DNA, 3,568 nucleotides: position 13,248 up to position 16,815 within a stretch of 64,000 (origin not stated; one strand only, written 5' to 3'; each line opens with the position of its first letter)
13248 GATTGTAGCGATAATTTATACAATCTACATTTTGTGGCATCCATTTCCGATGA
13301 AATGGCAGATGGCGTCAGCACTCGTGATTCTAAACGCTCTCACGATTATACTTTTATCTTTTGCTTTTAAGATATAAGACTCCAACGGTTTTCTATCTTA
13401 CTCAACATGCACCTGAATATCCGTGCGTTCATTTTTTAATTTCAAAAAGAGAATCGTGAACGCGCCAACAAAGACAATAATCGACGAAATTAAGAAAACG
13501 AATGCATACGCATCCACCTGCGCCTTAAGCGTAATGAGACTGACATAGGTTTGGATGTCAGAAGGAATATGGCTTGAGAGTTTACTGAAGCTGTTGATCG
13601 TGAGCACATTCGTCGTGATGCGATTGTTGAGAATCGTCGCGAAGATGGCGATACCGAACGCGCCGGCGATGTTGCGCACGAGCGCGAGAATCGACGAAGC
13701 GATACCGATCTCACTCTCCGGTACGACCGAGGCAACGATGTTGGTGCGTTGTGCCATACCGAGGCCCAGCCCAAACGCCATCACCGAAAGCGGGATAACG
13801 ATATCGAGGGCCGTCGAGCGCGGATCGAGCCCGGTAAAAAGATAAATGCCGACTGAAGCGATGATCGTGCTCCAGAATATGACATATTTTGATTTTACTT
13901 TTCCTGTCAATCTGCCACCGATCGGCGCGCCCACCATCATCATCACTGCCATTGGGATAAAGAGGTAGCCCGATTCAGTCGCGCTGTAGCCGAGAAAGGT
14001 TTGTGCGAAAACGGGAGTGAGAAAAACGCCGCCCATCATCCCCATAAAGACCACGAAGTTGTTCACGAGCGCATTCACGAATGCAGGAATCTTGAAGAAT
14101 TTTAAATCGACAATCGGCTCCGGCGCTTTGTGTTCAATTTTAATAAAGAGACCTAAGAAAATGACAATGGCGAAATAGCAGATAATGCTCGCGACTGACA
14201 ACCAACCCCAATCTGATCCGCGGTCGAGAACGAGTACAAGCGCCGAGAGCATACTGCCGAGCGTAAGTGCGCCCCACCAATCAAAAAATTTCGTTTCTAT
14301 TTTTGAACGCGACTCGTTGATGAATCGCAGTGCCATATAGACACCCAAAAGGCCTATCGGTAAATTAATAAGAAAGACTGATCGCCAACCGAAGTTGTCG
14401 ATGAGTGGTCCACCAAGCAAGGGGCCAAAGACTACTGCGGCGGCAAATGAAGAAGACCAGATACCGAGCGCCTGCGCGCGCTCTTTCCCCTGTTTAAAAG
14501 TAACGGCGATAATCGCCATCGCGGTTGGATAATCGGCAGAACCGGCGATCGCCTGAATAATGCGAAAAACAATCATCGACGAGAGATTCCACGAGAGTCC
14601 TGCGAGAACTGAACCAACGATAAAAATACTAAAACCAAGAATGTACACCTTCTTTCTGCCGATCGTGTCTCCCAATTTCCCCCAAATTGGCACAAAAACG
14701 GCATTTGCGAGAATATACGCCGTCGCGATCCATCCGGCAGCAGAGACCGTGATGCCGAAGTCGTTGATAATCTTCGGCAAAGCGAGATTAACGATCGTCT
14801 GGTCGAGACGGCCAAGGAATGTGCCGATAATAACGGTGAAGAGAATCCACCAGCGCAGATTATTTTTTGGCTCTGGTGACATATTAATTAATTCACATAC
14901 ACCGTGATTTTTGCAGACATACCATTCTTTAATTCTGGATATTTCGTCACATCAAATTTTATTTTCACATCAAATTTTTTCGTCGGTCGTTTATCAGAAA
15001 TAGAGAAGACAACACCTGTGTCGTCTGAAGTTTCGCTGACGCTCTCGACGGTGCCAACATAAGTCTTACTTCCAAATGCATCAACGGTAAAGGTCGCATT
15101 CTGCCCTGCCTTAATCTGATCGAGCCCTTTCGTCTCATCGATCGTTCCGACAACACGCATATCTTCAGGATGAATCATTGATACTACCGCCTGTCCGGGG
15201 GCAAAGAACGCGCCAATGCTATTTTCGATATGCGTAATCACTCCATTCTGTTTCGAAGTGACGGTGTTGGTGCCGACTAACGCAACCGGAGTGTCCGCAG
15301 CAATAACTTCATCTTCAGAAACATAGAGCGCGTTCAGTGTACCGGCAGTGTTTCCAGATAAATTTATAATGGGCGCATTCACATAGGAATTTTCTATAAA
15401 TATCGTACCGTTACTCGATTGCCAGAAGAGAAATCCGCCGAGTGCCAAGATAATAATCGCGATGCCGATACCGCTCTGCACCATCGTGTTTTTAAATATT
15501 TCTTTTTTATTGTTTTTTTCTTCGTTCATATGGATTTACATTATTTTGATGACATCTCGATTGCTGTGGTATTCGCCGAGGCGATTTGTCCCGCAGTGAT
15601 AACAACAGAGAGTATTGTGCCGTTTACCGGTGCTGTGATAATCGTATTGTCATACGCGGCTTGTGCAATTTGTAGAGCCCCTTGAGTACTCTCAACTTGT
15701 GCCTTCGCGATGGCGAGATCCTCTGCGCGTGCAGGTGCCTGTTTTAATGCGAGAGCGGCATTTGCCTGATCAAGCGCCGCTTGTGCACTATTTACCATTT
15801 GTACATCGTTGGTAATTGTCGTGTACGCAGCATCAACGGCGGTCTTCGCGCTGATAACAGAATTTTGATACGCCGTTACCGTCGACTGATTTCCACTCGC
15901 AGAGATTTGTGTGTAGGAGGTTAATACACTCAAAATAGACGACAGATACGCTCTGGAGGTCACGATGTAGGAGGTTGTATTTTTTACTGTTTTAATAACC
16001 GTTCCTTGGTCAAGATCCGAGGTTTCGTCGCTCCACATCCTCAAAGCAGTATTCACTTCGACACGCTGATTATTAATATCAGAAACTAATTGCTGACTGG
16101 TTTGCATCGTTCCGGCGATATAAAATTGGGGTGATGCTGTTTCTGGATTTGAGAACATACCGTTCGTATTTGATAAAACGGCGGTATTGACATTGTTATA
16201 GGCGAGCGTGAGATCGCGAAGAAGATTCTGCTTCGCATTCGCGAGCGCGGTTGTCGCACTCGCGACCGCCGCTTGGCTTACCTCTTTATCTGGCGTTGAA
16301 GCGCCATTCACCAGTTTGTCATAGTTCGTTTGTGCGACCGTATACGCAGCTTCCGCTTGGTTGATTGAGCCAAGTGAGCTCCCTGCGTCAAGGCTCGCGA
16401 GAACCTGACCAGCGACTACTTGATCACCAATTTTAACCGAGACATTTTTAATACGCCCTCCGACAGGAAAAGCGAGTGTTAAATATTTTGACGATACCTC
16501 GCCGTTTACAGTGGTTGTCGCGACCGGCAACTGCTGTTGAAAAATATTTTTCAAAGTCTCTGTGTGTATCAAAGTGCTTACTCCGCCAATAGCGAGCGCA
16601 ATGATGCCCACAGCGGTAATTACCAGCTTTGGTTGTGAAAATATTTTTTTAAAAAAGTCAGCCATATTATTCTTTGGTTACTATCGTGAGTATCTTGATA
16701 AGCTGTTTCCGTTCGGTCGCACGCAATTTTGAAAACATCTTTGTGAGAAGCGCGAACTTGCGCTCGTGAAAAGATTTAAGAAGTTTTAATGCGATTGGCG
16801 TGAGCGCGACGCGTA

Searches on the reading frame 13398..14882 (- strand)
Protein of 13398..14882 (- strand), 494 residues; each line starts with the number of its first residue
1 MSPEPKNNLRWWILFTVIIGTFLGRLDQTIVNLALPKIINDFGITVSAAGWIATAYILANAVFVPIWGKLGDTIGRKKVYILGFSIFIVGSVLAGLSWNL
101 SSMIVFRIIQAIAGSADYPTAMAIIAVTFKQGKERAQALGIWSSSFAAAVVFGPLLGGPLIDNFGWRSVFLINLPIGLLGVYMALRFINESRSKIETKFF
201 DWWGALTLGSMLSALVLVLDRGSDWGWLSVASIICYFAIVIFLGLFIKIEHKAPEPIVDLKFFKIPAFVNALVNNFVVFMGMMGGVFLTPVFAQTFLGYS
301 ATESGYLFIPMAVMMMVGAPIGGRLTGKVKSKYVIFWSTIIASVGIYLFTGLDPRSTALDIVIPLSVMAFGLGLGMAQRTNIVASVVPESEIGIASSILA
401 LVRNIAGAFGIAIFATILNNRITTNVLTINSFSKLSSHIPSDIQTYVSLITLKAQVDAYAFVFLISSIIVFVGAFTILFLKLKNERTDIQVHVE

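Call 8: search_protein_families(library=pfam, proteins=[window:13398-14882:-], max_evalue=0.001)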
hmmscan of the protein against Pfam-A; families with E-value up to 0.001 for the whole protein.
window:13398-14882:- (494 aa): 3 families
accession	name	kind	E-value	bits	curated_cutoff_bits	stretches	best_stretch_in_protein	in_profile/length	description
PF07690.21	MFS_1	-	8.3e-58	196.4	33.4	1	18-410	2-346/347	Major Facilitator Superfamily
PF13347.12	MFS_2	-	7.9e-06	25.1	27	1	12-166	228-386/427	MFS/sugar transport protein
PF00083.30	Sugar_tr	-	5.7e-05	22.6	22.3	1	46-114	45-116/452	Sugar (and other) transporter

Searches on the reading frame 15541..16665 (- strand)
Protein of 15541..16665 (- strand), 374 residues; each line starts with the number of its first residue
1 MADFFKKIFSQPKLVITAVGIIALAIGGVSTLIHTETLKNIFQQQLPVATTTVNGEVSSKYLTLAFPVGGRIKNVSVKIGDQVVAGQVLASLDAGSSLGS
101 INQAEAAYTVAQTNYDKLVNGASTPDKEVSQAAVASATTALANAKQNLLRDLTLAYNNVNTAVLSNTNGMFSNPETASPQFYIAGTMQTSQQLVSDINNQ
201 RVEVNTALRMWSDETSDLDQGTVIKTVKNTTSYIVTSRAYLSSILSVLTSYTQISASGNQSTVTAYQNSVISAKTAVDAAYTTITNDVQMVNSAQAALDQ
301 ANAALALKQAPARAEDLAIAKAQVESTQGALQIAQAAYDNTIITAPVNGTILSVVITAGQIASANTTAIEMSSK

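Call 44: search_protein_families(library=pfam, proteins=[window:15541-16665:-], max_evalue=0.001)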
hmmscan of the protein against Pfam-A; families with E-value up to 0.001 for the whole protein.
window:15541-16665:- (374 aa): 2 families
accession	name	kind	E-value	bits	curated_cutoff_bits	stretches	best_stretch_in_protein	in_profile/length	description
PF13533.13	Biotin_lipoyl_2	-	3.1e-10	40.1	29.8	1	63-93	2-32/32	Biotin-lipoyl like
PF00364.28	Biotin_lipoyl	-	8.2e-05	22.8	22.1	0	67-91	48-72/73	Biotin-requiring enzyme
